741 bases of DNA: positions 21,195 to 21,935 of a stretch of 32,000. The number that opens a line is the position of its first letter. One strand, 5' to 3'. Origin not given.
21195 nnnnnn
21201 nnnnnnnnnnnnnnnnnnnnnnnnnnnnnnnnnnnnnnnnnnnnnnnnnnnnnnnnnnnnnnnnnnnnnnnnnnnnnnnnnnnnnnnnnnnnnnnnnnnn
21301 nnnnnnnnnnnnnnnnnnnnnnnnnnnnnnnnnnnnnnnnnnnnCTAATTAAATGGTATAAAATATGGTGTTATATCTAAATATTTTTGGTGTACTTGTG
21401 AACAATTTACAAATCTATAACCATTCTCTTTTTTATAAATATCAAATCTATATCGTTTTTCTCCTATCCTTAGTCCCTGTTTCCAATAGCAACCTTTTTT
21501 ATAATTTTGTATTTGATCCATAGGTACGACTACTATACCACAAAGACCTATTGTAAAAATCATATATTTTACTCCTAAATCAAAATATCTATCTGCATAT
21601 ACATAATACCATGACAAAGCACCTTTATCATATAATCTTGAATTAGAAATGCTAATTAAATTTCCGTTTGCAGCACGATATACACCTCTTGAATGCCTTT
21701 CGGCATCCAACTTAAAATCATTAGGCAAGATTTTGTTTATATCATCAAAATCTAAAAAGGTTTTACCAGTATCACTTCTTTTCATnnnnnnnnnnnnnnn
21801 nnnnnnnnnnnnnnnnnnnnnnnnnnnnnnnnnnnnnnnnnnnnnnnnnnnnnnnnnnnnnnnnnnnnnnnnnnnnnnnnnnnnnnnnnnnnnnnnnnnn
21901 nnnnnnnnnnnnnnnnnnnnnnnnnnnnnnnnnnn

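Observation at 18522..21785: Four-gene AT-rich R-M operon: one M.HaeIII-like methyltransferase flanked by two unrelated endonuclease candidates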

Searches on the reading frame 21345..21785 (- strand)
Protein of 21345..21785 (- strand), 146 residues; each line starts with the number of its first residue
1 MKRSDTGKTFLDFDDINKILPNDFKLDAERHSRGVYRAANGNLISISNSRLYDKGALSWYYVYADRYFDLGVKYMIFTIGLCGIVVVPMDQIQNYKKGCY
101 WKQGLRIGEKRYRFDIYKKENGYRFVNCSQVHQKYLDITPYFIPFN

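Call 3: search_protein_families(library=pfam, proteins=[window:21345-21785:-], max_evalue=1)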
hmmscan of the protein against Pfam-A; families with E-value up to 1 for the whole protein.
window:21345-21785:- (146 aa): 0 families

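Call 4: search_protein_families(library=ncbifam, proteins=[window:21345-21785:-], max_evalue=1)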
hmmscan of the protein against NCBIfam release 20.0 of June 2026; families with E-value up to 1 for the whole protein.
window:21345-21785:- (146 aa): 0 families

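Call 5: search_protein_families(library=padloc, proteins=[window:21345-21785:-], max_evalue=1)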
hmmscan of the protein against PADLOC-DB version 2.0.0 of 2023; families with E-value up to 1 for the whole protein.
window:21345-21785:- (146 aa): 0 families

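Call 15: search_protein_families(library=phrogs, proteins=[window:21345-21785:-], max_evalue=0.001)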
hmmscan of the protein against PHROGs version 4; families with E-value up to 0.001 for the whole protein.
window:21345-21785:- (146 aa): 0 families

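Call 18: find_homologous_proteins(query=window:21345-21785:-)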
Query window:21345-21785:- (146 aa): 107 proteins with E <= 0.001 among 113 candidates.
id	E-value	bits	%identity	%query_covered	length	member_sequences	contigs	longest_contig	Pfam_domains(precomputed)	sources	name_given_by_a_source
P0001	3.4e-96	338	100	100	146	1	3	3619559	-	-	-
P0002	1.3e-81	290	86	99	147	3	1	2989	-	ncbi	-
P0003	5.4e-75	269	81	100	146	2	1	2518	-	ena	-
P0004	5.8e-74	265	80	100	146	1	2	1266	-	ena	-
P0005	5.9e-69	249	75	100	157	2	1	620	-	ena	-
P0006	1.3e-68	248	75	100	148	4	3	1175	-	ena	-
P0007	2.6e-68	247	73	100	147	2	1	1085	-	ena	-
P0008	3.2e-68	247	75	99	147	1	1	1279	-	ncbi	-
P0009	3.4e-68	247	75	99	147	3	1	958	-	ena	-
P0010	4.6e-68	246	74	99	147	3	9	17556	-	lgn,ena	-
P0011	2.0e-67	244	73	100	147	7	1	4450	-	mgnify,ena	mgnify:FL=1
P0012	2.3e-67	244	74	99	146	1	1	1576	-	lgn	-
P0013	5.3e-67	243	72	99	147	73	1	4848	-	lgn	-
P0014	5.4e-67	243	74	100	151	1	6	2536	-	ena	-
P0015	8.9e-67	242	73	100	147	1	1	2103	-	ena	-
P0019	1.8e-66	241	72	99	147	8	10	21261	-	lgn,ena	-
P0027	1.1e-65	238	73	100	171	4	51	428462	-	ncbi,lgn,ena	-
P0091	6.2e-57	210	64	99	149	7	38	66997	-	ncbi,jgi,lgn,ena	jgi:hypothetical protein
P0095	1.6e-53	199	63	100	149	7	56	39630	-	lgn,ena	-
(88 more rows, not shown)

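Call 19: find_encoding_contigs(protein=P0027, flank=5000, max_places=5)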
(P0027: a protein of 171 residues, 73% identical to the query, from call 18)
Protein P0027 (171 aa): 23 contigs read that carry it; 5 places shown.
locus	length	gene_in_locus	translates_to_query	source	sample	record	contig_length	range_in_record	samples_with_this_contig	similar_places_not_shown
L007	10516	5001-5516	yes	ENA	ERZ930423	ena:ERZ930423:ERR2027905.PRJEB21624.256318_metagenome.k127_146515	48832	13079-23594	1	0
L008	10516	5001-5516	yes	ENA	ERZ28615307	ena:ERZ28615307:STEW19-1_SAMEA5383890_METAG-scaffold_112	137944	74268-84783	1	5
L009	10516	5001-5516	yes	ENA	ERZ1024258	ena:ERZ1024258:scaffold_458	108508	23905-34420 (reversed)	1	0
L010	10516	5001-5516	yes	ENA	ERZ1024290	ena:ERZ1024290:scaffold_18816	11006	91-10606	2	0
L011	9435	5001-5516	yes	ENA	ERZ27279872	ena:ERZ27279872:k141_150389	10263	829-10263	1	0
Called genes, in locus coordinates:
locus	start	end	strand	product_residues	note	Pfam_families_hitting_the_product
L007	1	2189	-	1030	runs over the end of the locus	PF00873:ACR_tran, PF03176:MMPL, PF02355:SecD_SecF_C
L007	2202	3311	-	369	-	PF25917:BSH_RND, PF25973:BSH_CzcB (weak), PF25944:Beta-barrel_RND, PF25989:YknX_C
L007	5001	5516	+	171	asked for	-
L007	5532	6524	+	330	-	PF00145:DNA_methylase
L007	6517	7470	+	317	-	PF09556:RE_HaeIII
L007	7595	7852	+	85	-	-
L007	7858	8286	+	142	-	-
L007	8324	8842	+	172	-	PF03852:Vsr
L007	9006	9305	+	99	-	PF04221:RelB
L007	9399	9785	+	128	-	PF00293:NUDIX, PF14815:NUDIX_4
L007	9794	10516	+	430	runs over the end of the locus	-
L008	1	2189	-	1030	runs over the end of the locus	PF00873:ACR_tran, PF03176:MMPL, PF02355:SecD_SecF_C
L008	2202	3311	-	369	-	PF25917:BSH_RND, PF25973:BSH_CzcB (weak), PF25944:Beta-barrel_RND, PF25989:YknX_C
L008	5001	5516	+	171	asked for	-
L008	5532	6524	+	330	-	PF00145:DNA_methylase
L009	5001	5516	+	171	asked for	-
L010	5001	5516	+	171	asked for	-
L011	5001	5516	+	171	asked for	-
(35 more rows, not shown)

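Call 20: find_encoding_contigs(protein=P0091, flank=5000, max_places=5)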
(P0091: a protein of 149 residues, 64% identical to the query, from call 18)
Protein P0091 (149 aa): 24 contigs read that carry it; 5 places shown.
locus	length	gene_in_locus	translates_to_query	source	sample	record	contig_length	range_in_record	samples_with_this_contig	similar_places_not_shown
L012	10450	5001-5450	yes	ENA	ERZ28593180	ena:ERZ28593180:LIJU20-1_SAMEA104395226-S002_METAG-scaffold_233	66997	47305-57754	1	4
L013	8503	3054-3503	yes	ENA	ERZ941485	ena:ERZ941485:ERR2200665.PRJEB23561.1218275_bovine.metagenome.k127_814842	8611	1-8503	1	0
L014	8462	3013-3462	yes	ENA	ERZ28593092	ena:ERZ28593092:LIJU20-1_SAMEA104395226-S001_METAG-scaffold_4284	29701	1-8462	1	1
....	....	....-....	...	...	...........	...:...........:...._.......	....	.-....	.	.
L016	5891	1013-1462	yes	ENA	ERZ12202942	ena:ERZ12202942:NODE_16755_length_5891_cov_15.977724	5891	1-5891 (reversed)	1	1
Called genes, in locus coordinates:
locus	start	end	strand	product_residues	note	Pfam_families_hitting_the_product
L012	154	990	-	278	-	-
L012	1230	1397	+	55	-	-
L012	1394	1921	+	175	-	-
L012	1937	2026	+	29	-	-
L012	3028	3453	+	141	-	-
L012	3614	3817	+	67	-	PF13560:HTH_31, PF12844:HTH_19 (weak), PF01381:HTH_3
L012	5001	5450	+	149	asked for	-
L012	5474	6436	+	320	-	PF09556:RE_HaeIII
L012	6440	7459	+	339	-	PF00145:DNA_methylase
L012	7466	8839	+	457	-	PF00145:DNA_methylase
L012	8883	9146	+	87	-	-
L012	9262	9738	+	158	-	-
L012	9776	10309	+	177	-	PF03852:Vsr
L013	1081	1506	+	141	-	-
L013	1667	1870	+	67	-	PF13560:HTH_31, PF12844:HTH_19 (weak), PF01381:HTH_3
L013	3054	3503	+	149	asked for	-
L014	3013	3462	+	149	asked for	-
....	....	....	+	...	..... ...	-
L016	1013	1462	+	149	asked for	-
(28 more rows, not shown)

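Call 21: find_encoding_contigs(protein=P0095, flank=5000, max_places=5)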
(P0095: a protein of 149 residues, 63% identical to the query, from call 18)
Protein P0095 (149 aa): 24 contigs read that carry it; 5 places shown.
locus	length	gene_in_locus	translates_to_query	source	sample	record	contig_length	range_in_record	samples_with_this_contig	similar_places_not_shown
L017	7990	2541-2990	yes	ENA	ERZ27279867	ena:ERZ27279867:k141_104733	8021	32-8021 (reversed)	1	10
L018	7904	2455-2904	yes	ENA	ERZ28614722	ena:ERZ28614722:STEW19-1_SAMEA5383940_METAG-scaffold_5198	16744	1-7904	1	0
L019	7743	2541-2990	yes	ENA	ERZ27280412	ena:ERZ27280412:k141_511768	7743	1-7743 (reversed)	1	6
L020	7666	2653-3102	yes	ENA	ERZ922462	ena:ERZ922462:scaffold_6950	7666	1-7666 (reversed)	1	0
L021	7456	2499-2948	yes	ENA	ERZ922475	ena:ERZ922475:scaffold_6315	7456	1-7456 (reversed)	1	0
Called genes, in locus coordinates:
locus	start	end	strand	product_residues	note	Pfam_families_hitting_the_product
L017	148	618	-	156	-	-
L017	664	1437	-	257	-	PF13391:HNH_2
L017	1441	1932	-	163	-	PF03852:Vsr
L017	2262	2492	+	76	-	PF07022:Phage_CI_repr (weak), PF01381:HTH_3, PF13443:HTH_26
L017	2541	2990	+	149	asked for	-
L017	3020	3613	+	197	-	PF09556:RE_HaeIII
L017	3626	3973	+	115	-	PF09556:RE_HaeIII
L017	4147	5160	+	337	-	PF00145:DNA_methylase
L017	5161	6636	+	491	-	PF00145:DNA_methylase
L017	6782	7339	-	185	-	PF00691:OmpA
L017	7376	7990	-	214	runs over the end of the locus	?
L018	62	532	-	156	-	-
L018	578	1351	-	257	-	PF13391:HNH_2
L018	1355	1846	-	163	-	PF03852:Vsr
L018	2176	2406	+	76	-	PF07022:Phage_CI_repr (weak), PF01381:HTH_3, PF13443:HTH_26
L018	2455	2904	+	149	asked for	-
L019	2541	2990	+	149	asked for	-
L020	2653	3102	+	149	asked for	-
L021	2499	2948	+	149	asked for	-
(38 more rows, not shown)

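Call 51: search_solved_structures(query=A2, max_evalue=10)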
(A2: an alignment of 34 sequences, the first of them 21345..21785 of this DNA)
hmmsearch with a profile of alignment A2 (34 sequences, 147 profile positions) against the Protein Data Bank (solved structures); distinct sequences matched with E-value up to 10: 1.
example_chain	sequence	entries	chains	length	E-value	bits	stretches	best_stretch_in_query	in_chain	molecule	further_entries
3hj6_A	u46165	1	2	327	0.14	15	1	63-85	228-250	Fructokinase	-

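Call 57: predict_structure(alignment_id=A2)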
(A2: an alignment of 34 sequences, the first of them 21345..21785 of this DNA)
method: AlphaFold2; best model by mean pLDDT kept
length: 146 residues; sequences in the alignment: 34
mean_pLDDT: 94.1   pTM: 0.87
mean pLDDT of the five models: 94.1, 93.8, 93.6, 93.2, 93.1
residues with pLDDT >= 90: 127; 70-90: 18; 50-70: 1; < 50: 0
segments of 3 or more residues with pLDDT < 50: none
pLDDT, mean of each block of 10 residues (from residue 1): 79 95 95 95 97 93 97 97 97 97 94 95 93 95 94
secondary structure, 60 per line:
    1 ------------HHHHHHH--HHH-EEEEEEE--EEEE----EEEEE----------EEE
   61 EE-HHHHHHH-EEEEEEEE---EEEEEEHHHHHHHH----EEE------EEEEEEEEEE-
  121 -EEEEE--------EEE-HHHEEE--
elements in order: H13-19 E26-32 E35-38 E43-47 E58-62 H64-70 E72-79 E83-88 H89-96 E101-103 E110-119 E122-126 E135-137 E142-144

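Call 59: fold_search(model_id=the predicted structure, library=pdb)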
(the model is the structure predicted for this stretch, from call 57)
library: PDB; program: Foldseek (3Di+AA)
matches with E <= 10: 189; with E <= 0.001: 0
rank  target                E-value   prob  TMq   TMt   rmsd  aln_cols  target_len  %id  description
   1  2wcw_B                1.4e-01  0.63  0.35  0.39   5.2       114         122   11  1.6A resolution structure of Archaeoglobus fulgidus Hjc, a Holliday junction resolvase from an archaeal hyperthermophi (released 2009-03-24)
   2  5zmn_A                3.2e-01  0.25  0.28  0.16   7.0       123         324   10  Sulfur binding domain and SRA domain of ScoMcrA complexed with phosphorothioated DNA (released 2018-09-26)
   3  2wiz_A                3.6e-01  0.33  0.27  0.30   5.4        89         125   11  Crystal structures of Holliday junction resolvases from Archaeoglobus fulgidus bound to DNA substrate (released 2009-05-26)
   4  6uke_X                4.0e-01  0.12  0.17  0.10  17.9       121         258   10  HhaI endonuclease in Complex with Iodine-Labelled DNA (released 2019-12-18)
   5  5zmm_B                4.3e-01  0.18  0.29  0.11   8.6       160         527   11  Structure of the Type IV phosphorothioation-dependent restriction endonuclease ScoMcrA (released 2018-09-26)
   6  5zmm_F                7.5e-01  0.13  0.27  0.12   8.9       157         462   10  Structure of the Type IV phosphorothioation-dependent restriction endonuclease ScoMcrA (released 2018-09-26)
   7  5zmm_D                8.3e-01  0.10  0.21  0.08  12.9       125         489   15  Structure of the Type IV phosphorothioation-dependent restriction endonuclease ScoMcrA (released 2018-09-26)
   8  3u61_F                1.5e+00  0.06  0.24  0.17  17.9       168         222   10  Structure of T4 Bacteriophage Clamp Loader Bound To Closed Clamp, DNA and ATP Analog and ADP (released 2012-01-04)
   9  2pvi_A                1.5e+00  0.35  0.37  0.35   3.7        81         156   10  PVUII ENDONUCLEASE COMPLEXED TO AN IODINATED COGNATE DNA (released 1999-12-20)
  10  5zmm_A                1.5e+00  0.11  0.29  0.11   7.2       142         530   12  Structure of the Type IV phosphorothioation-dependent restriction endonuclease ScoMcrA (released 2018-09-26)
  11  1qy9_A                1.5e+00  0.06  0.18  0.11  13.2       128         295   14  Crystal structure of E. coli Se-MET protein YDDE (released 2004-06-08)
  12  9dim_A                1.5e+00  0.02  0.12  0.06  19.4       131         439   10  Q23.MD39 in Complex with Fab from antibody 35O22 (released 2025-12-17)
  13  1eyu_B                1.7e+00  0.28  0.32  0.31   3.5        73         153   14  HIGH RESOLUTION STRUCTURE OF THE PVUII ENDONCULEASE/COGNATE DNA COMPLEX AT PH 4.6 (released 2000-07-21)
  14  8sub_N                1.8e+00  0.03  0.17  0.06  15.5       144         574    9  E. coli SIR2-HerA complex (dodecamer SIR2 pentamer HerA) (released 2023-12-27)
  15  1ni0_C                2.0e+00  0.14  0.35  0.33   7.9       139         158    6  Structure of the Y94F mutant of the restriction endonuclease PvuII (released 2003-02-04)
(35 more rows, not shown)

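Call 61: search_protein_representatives(alignment_id=A2)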
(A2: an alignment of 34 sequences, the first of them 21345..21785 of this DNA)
Query: 34 sequences, 147 profile positions. Proteins with E-value up to 0.001 (for the whole library): 46; up to 1e-10: 27; up to 1e-30: 2. The best 46 are listed.
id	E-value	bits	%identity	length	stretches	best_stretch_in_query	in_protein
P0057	5.3e-75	266.3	-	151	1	1-147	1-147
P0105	2.8e-34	134.2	-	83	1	1-74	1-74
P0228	1.9e-24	102.3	-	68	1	1-67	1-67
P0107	4.1e-23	97.9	-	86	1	1-59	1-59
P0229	1.6e-22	96.0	-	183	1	7-144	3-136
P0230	1.7e-22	95.9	-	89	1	1-76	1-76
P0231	1.3e-21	93.1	-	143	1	7-136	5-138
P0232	4.7e-19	84.8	-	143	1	8-144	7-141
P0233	1.7e-18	82.9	-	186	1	9-143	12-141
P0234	7.2e-18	80.9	-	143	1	10-146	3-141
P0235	1.2e-17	80.2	-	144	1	8-146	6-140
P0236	3.3e-17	78.8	-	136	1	10-146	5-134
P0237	8.6e-17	77.4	-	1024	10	44-103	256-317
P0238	1.2e-16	77.0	-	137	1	8-146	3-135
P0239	4.3e-15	71.9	-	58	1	1-57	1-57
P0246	5.3e-13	65.1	-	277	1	10-146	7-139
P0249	8.9e-12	61.2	-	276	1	9-145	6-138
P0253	5.2e-09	52.2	-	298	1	10-146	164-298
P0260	1.4e-07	47.5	-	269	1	9-144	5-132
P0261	8.0e-07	45.1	-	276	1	9-145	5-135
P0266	1.3e-04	37.9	-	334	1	34-145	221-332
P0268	1.7e-04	37.5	-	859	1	30-144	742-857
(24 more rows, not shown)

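Call 62: search_protein_families(library=pfam, proteins=[P0246, P0249, P0253, P0260, P0261, P0266, P0268, P0237, P0229, P0233], max_evalue=0.01)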
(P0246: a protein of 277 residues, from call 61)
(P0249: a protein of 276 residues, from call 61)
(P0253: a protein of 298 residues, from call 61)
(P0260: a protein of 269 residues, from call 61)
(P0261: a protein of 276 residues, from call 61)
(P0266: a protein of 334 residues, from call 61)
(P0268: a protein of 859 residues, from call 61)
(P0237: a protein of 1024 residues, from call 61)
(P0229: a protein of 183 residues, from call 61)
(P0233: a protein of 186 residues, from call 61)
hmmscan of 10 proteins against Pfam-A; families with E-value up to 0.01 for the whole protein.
P0246 (277 aa): 2 families
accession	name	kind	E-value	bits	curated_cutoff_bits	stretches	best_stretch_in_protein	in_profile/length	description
PF01844.29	HNH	-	2.5e-13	50.4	21.4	1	195-246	1-45/47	HNH endonuclease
PF14279.12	HNH_5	-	1.3e-06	28.6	27.5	1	215-246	13-44/56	HNH endonuclease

P0249 (276 aa): 5 families
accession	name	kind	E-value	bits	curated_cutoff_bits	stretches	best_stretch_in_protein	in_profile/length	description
PF01844.29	HNH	-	8.5e-12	45.5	21.4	1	196-248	1-46/47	HNH endonuclease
PF14279.12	HNH_5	-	3.2e-07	30.6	27.5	1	216-248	13-45/56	HNH endonuclease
PF23382.1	DUF7097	-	0.00098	19.5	27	1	147-261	35-150/175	Family of unknown function (DUF7097)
PF13391.12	HNH_2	-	0.0012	19.1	21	1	196-244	1-56/66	HNH endonuclease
PF13395.12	HNH_4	-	0.0095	16.3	22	0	215-246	17-48/54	HNH endonuclease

P0253 (298 aa): 0 families

P0260 (269 aa): 2 families
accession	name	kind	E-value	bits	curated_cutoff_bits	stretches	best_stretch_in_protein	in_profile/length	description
PF01844.29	HNH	-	2.7e-11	43.9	21.4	1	189-240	1-45/47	HNH endonuclease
PF14279.12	HNH_5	-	2.7e-06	27.7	27.5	1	208-240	12-44/56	HNH endonuclease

P0261 (276 aa): 4 families
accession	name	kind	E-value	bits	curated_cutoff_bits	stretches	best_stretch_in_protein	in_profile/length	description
PF01844.29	HNH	-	6.5e-11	42.6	21.4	1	195-246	1-45/47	HNH endonuclease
PF14279.12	HNH_5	-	6.6e-06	26.4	27.5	1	215-246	13-44/56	HNH endonuclease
PF05741.18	zf-nanos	-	0.0035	18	27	0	171-200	10-41/54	Nanos RNA binding domain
PF13391.12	HNH_2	-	0.0069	16.7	21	0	195-243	1-56/66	HNH endonuclease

P0266 (334 aa): 1 family
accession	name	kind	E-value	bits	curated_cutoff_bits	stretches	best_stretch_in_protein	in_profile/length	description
PF12148.14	TTD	-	0.0088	16.3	29.1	0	219-258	80-119/155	Tandem tudor domain within UHRF1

P0268 (859 aa): 2 families
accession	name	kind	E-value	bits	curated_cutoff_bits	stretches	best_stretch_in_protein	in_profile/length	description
PF03235.19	GmrSD_N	-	2.2e-38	132.9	33.2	1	13-234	2-198/199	GmrSD restriction endonuclease, N-terminal domain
PF07510.16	GmrSD_C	-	2.2e-27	96.1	23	1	432-553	18-137/138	GmrSD restriction endonucleases, C-terminal domain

P0237 (1024 aa): 5 families
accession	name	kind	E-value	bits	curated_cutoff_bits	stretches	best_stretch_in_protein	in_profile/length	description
PF02494.22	HYR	-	3.9e-198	642.8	21.7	13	295-372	4-81/81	HYR domain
PF04303.18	PrpF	-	4.4e-13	49.3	27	0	38-94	157-210/371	PrpF protein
PF12189.13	VirE1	-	1.1e-12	48.2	25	0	65-90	30-55/63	Single-strand DNA-binding protein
PF21478.3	GcvP2_C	-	3e-07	30.8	27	0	30-59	48-76/122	Glycine dehydrogenase, C-terminal domain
PF20164.4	GspA_SrpA_N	-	1.3e-06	29.2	27.4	0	161-186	25-41/117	GspA/SrpA SigLec-like domain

P0229 (183 aa): 0 families

P0233 (186 aa): 0 families

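Call 63: fold_search(model_id=the predicted structure, library=viral)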
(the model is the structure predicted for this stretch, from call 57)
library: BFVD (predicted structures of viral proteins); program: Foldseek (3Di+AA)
matches with E <= 10: 289; with E <= 0.001: 0
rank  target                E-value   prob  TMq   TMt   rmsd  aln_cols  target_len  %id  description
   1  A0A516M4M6            5.7e-02  0.77  0.29  0.43   6.6        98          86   12  (no name in the UniProt tables at hand)
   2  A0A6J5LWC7            1.0e-01  0.66  0.34  0.39   8.9       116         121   13  Uncharacterized protein [uncultured Caudovirales phage]
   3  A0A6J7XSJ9            1.2e-01  0.72  0.35  0.33   6.7       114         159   15  Restriction endonuclease [uncultured Caudovirales phage]
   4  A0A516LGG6            1.5e-01  0.89  0.45  0.48   5.0       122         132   10  (no name in the UniProt tables at hand)
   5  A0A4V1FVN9            1.6e-01  0.51  0.36  0.37   6.7       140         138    5  (no name in the UniProt tables at hand)
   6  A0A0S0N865            2.0e-01  0.77  0.36  0.30   7.6       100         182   12  Uncharacterized protein [Pseudomonas phage PaMx11]
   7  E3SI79                2.0e-01  0.38  0.33  0.30   8.0       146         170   14  Uncharacterized protein [Synechococcus phage S-SM1]
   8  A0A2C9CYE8            2.4e-01  0.44  0.33  0.34   8.0       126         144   10  Uncharacterized protein [Yersinia phage fHe-Yen9-04]
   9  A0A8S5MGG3            2.7e-01  0.25  0.31  0.22  11.8       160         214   10  Holliday junction resolvase RecU [Siphoviridae sp. ctGFb30]
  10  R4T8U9                4.4e-01  0.47  0.34  0.21   4.6       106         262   12  Uncharacterized protein [Haloarcula hispanica tailed virus 1]
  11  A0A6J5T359            5.2e-01  0.38  0.33  0.31   5.2       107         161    6  Uncharacterized protein [uncultured Caudovirales phage]
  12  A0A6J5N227            5.9e-01  0.35  0.43  0.39   5.4       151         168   12  Uncharacterized protein [uncultured Caudovirales phage]
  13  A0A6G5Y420            5.9e-01  0.18  0.27  0.28   8.2        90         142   13  (no name in the UniProt tables at hand)
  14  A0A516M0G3            6.2e-01  0.35  0.31  0.30   4.9        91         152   14  (no name in the UniProt tables at hand)
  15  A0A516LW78            7.7e-01  0.41  0.39  0.42   5.2       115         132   10  (no name in the UniProt tables at hand)
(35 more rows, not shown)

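Call 65: find_encoding_contigs(protein=P0246, flank=5000, max_places=4)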
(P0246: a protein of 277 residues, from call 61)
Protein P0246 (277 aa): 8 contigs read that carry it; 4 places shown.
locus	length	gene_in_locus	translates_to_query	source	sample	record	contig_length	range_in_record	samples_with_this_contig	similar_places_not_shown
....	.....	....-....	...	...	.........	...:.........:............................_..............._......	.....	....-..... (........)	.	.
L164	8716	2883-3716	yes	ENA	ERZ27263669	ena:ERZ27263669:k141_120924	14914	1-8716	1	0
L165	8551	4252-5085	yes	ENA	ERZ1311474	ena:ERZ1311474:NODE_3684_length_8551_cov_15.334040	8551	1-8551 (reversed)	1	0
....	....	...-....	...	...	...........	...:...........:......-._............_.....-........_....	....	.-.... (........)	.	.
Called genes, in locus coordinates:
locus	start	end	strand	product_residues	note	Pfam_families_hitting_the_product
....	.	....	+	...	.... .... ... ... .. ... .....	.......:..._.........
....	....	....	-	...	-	-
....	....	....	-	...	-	-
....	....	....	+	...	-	-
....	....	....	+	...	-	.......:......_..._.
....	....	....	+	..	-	-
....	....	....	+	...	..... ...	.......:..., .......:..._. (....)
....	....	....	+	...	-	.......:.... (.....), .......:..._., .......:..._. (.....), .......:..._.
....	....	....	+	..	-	-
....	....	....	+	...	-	-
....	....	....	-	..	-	-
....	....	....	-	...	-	-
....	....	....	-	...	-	-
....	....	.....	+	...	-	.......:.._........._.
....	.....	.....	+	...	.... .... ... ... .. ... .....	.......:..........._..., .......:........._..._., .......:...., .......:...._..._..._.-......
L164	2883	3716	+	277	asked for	PF01844:HNH, PF14279:HNH_5 (weak)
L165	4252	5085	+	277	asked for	PF01844:HNH, PF14279:HNH_5 (weak)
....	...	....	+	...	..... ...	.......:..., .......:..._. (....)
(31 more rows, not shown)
